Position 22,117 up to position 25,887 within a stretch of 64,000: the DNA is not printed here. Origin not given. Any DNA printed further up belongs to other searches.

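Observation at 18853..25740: Tail fibre cluster built by domain shuffling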

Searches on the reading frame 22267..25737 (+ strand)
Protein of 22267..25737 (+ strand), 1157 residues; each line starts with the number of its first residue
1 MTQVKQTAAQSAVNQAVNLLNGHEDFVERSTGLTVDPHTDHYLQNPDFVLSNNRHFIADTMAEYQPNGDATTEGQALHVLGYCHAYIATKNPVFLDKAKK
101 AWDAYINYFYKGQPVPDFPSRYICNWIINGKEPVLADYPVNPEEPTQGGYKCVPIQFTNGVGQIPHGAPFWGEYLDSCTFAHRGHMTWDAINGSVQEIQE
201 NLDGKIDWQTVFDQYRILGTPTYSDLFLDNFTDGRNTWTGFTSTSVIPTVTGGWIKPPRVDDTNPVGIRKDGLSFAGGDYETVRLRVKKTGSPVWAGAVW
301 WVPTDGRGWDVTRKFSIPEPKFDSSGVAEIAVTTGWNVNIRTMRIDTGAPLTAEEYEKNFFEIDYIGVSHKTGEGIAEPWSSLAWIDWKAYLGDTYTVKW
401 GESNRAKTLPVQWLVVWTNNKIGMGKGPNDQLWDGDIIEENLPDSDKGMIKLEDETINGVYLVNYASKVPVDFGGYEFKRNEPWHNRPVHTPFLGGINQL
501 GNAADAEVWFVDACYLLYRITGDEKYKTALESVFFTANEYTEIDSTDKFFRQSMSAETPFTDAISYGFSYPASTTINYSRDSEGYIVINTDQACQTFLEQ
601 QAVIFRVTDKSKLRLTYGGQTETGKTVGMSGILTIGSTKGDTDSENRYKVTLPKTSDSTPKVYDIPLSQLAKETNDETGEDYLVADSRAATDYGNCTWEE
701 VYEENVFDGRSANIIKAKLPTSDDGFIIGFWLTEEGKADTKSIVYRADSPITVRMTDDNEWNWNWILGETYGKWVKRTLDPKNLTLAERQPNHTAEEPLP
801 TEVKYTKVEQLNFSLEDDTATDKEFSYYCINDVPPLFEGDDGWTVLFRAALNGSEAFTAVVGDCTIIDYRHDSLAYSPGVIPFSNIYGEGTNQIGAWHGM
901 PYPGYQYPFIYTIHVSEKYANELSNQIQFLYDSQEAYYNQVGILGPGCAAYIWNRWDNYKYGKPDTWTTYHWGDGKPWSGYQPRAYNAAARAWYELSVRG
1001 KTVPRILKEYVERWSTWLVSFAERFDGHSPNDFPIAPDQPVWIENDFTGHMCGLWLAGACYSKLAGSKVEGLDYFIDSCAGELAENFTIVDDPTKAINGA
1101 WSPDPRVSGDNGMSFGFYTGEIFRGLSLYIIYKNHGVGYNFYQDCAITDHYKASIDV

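Call 8: search_protein_families(library=pfam, proteins=[window:22267-25737:+], max_evalue=0.01)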
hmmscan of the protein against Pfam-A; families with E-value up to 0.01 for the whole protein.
window:22267-25737:+ (1157 aa): 0 families

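Call 9: search_protein_families(library=phrogs, proteins=[window:22267-25737:+], max_evalue=0.001)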
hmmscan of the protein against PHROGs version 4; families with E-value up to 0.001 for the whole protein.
window:22267-25737:+ (1157 aa): 3 families
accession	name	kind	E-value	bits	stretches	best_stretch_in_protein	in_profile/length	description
phrog_2871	-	tail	0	1480.8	1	1-1152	108-1060/1456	tail protein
phrog_23426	-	tail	9.1e-35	121.3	1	682-835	311-465/502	tail protein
phrog_2589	-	tail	5.9e-12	43.8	1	271-372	1016-1104/3686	tail protein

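Call 11: search_solved_structures(query=window:22267-25737:+, max_evalue=1)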
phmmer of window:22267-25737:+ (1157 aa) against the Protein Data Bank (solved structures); distinct sequences matched with E-value up to 1: 1.
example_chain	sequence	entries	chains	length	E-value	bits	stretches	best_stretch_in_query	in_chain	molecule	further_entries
3moy_A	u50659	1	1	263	0.89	10.4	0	492-601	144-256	Probable enoyl-CoA hydratase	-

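Call 21: find_homologous_proteins(query=window:22267-25737:+, max_evalue=0.001)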
Query window:22267-25737:+ (1157 aa): 241 proteins with E <= 0.001 among 8000 candidates; the best 120 are listed.
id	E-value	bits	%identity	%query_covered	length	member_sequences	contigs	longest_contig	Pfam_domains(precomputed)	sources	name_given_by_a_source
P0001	0.0e+0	2533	89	100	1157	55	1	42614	-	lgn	-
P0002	0.0e+0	1639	59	100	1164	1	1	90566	-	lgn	-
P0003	0.0e+0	1495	57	100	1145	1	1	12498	-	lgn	-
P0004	0.0e+0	1493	61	69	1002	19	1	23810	-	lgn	-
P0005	0.0e+0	1444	60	68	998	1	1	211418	-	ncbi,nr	ncbi:phage tail protein [Brenneria sp. 4F2]|nr:phage tail protein [Brenneria bubanii]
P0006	0.0e+0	1442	57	68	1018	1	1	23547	-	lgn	-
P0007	0.0e+0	1428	59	67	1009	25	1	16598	-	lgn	-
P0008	0.0e+0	1414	60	67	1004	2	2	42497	-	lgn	-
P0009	0.0e+0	1409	59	67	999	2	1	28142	-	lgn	-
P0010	0.0e+0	1408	59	67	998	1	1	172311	-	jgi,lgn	jgi:hypothetical protein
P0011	0.0e+0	1406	58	68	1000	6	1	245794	-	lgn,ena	-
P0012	0.0e+0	1403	59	68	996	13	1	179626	-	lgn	-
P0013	0.0e+0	1400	59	67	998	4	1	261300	-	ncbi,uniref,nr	ncbi:hypothetical protein [Acinetobacter sp. HY1485]|uniref:hypothetical protein n=1 Tax=Acinetobact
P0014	0.0e+0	1386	56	67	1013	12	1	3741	-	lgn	-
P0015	0.0e+0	1378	56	67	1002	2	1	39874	-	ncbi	ncbi:TPA: phage tail protein [Salmonella enterica]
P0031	0.0e+0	1309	55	69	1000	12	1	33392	-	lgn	-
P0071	0.0e+0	1026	47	64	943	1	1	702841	-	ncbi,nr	ncbi:hypothetical protein PS903_01030 [Pseudomonas fluorescens]|nr:hypothetical protein PS903_01030 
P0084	3.5e-291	987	46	63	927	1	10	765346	-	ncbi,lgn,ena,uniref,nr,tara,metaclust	ncbi:hypothetical protein [Spongiibacter sp. UBA1325]|uniref:hypothetical protein n=1 Tax=Spongiibac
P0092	6.8e-287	973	44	66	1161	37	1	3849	PF23148.2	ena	-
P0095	1.9e-284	965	47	63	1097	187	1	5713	PF09684.16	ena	-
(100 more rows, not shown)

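Call 45: find_encoding_contigs(protein=P0005, flank=8000, max_places=1)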
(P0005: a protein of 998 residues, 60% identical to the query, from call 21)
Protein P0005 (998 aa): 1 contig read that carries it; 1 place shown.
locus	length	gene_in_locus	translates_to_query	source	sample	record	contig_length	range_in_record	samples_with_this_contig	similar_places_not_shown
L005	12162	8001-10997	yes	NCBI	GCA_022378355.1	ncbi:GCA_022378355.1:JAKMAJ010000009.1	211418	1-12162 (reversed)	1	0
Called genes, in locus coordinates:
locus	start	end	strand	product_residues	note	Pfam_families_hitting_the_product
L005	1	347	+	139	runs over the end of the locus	PF07681:DoxX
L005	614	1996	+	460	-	PF01406:tRNA-synt_1e, PF01921:tRNA-synt_1f (faint), PF09334:tRNA-synt_1g (weak), PF00133:tRNA-synt_1 (weak), PF09334:tRNA-synt_1g (weak), PF09190:DALR_2, PF23493:CysS_C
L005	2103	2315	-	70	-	PF13275:S4_2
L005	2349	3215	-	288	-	PF00763:THF_DHG_CYH, PF02882:THF_DHG_CYH_C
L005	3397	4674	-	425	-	PF08874:DUF1835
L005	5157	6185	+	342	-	-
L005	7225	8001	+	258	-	-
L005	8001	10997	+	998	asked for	-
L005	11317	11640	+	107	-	PF02255:PTS_IIA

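Call 46: find_encoding_contigs(protein=P0071, flank=8000, max_places=1)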
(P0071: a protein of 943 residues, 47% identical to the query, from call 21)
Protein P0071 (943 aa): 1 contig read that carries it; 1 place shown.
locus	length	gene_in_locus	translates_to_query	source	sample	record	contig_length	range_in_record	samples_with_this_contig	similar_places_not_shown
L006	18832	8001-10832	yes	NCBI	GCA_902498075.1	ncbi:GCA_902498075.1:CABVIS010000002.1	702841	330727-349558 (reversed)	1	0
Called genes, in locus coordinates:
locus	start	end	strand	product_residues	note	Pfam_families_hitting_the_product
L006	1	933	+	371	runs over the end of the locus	PF10758:DUF2586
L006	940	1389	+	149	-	PF10772:Phage_HP1_Orf24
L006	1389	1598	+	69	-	PF01258:zf-dskA_traR (weak)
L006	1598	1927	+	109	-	-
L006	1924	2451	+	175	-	PF00959:Phage_lysozyme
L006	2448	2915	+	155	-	PF03245:Phage_lysis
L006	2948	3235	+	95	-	PF10963:Phage_TAC_10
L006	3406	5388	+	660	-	PF10145:PhageMin_Tail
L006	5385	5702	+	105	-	PF10761:DUF2590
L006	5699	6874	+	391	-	PF04865:Baseplate_J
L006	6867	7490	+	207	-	PF09684:Tail_P2_I (weak)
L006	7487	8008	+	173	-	-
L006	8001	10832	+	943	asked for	-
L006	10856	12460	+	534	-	PF12571:Phage_tail_fib, PF07484:Collar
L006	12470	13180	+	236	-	PF14301:DUF4376 (weak)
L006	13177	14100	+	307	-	-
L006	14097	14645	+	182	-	PF25759:HP1_ORF34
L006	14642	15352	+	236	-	-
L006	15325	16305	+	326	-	-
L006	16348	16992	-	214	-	-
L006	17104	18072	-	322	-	-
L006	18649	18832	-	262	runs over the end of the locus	PF12686:DUF3800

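Call 47: find_encoding_contigs(protein=P0084, flank=8000, max_places=1)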
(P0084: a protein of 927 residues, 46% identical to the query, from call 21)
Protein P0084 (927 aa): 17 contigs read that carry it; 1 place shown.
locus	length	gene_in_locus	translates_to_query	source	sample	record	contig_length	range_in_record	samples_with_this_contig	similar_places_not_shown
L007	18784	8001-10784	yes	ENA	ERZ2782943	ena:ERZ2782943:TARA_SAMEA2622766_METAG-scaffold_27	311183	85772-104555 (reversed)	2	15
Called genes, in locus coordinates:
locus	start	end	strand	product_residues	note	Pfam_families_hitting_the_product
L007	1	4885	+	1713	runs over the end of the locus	PF20155:TMP_3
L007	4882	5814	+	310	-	-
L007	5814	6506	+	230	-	-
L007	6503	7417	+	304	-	-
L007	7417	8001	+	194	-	-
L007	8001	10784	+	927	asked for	-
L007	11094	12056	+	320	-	PF01555:N6_N4_Mtase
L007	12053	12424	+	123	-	PF10711:DUF2513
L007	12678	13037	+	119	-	PF24250:HVO_2718 (weak), PF12844:HTH_19, PF13560:HTH_31, PF01381:HTH_3, PF13413:HTH_25 (faint)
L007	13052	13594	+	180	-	PF06114:Peptidase_M78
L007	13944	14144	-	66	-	-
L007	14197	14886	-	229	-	PF02586:SRAP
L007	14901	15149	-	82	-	-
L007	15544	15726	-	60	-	PF02599:CsrA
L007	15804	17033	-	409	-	PF00696:AA_kinase, PF01842:ACT, PF13840:ACT_7, PF22468:ACT_9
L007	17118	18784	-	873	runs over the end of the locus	PF01411:tRNA-synt_2c, PF07973:tRNA_SAD, PF02272:DHHA1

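Call 49: predict_structure(alignment_id=A1)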
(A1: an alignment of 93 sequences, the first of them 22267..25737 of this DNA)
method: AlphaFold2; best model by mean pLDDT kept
length: 1157 residues; sequences in the alignment: 93
mean_pLDDT: 87.2   pTM: 0.80
mean pLDDT of the five models: 87.2, 87.2, 85.5, 85.4, 84.5
residues with pLDDT >= 90: 725; 70-90: 294; 50-70: 97; < 50: 41
segments of 3 or more residues with pLDDT < 50: 1-4, 221-224, 232-253
pLDDT, mean of each block of 10 residues (from residue 1): 53 94 94 88 92 78 79 95 98 98 97 94 91 90 86 97 94 95 89 90 96 88 51 41 36 54 58 52 76 77 70 75 73 69 73 74 68 68 91 84 86 96 72 76 97 97 96 88 86 85 87 98 98 95 86 72 75 84 90 92 91 97 94 91 82 93 96 91 92 95 92 95 95 92 97 95 96 95 92 89 92 95 96 95 94 95 94 92 72 62 96 96 98 98 96 87 92 81 97 98 98 99 97 94 92 98 98 98 94 87 78 85 98 97 97 95
secondary structure, 60 per line:
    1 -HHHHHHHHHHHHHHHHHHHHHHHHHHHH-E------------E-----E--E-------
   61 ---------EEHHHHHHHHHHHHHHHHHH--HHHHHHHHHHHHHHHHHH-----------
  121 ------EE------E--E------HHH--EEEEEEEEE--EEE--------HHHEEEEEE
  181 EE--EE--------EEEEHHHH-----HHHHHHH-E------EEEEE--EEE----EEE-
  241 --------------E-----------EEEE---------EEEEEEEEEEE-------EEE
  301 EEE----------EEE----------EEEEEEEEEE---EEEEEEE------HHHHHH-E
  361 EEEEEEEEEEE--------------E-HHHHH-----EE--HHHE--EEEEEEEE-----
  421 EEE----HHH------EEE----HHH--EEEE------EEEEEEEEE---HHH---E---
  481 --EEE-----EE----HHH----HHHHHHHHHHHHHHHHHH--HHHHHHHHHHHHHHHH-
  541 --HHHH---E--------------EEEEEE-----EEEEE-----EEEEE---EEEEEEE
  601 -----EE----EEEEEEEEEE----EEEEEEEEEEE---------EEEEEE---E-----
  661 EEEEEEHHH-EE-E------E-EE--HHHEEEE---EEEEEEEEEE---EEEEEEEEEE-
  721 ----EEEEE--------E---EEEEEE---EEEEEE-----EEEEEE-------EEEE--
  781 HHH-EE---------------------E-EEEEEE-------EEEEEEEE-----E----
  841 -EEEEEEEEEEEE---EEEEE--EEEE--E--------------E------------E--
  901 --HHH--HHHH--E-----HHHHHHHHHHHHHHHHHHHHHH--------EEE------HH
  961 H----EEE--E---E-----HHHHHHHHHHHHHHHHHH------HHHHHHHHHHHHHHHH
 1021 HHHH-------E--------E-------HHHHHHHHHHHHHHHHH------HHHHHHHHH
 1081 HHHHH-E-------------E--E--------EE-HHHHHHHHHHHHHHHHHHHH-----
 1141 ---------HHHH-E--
elements in order (helices of 4 or more, strands of 3 or more residues): H2-29 H72-89 H92-109 E150-158 E161-163 E175-182 E195-198 H199-202 H208-214 E223-227 E230-232 E237-239 E267-270 E280-290 E298-303 E314-316 E327-336 E340-346 H353-358 E360-371 H388-392 E408-415 E421-423 E437-439 E449-452 E459-467 E483-485 H504-521 H524-539 H543-546 E565-570 E576-580 E586-590 E594-600 E612-621 E626-636 E646-651 E661-666 E690-693 E697-706 E710-719 E725-729 E742-747 E751-756 E762-767 E775-778 E810-815 E823-830 E842-853 E857-861 E864-867 H908-911 H920-941 E950-952 E966-968 H981-998 H1005-1024 H1049-1065 H1072-1085 H1116-1135 H1150-1153

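Call 99: search_solved_structures(query=A1, max_evalue=10, show_alignments=2)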
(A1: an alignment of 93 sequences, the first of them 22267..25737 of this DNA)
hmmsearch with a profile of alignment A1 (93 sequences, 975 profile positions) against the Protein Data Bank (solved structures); distinct sequences matched with E-value up to 10: 1.
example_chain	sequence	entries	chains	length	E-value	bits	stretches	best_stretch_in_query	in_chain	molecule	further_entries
8zcr_A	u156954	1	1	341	1.4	10.2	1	480-589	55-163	Serpin B9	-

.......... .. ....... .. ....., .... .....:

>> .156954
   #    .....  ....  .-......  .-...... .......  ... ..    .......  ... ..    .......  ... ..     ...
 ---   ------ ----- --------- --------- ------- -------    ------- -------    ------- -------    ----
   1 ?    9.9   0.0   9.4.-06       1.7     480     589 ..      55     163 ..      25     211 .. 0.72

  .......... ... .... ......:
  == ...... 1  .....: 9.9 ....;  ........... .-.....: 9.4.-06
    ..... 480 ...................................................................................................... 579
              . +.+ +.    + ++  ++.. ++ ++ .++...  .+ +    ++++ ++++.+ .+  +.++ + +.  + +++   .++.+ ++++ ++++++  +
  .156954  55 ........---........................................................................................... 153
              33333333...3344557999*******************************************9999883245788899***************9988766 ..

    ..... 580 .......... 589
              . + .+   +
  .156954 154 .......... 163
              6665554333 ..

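Call 111: search_protein_families(library=pfam, proteins=[L005:7225-7998:+, L006:7487-8005:+, L007:7417-7998:+], max_evalue=0.01)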
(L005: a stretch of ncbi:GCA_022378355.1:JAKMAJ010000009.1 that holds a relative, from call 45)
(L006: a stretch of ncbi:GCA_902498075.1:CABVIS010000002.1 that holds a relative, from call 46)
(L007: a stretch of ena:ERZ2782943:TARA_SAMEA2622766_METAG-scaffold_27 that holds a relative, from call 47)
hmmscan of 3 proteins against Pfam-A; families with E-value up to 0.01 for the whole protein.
L005:7225-7998:+ (258 aa): 0 families

L006:7487-8005:+ (173 aa): 0 families

L007:7417-7998:+ (194 aa): 0 families

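Call 120: search_protein_families(library=pfam, proteins=[P0092, P0095], max_evalue=0.01)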
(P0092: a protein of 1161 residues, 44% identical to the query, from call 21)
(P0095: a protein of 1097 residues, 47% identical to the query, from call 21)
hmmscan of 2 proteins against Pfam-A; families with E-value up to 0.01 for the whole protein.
P0092 (1161 aa): 1 family
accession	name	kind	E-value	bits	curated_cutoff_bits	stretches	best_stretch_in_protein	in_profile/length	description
PF23148.1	Gp77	-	3.3e-14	53.6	27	1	1077-1157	1-84/84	Podophage GP4 fiber-tail adaptor protein gp77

P0095 (1097 aa): 1 family
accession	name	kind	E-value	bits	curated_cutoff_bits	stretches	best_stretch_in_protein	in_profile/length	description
PF09684.15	Tail_P2_I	-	4.4e-52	176.1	20.6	1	6-142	1-139/139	Phage tail protein (Tail_P2_I)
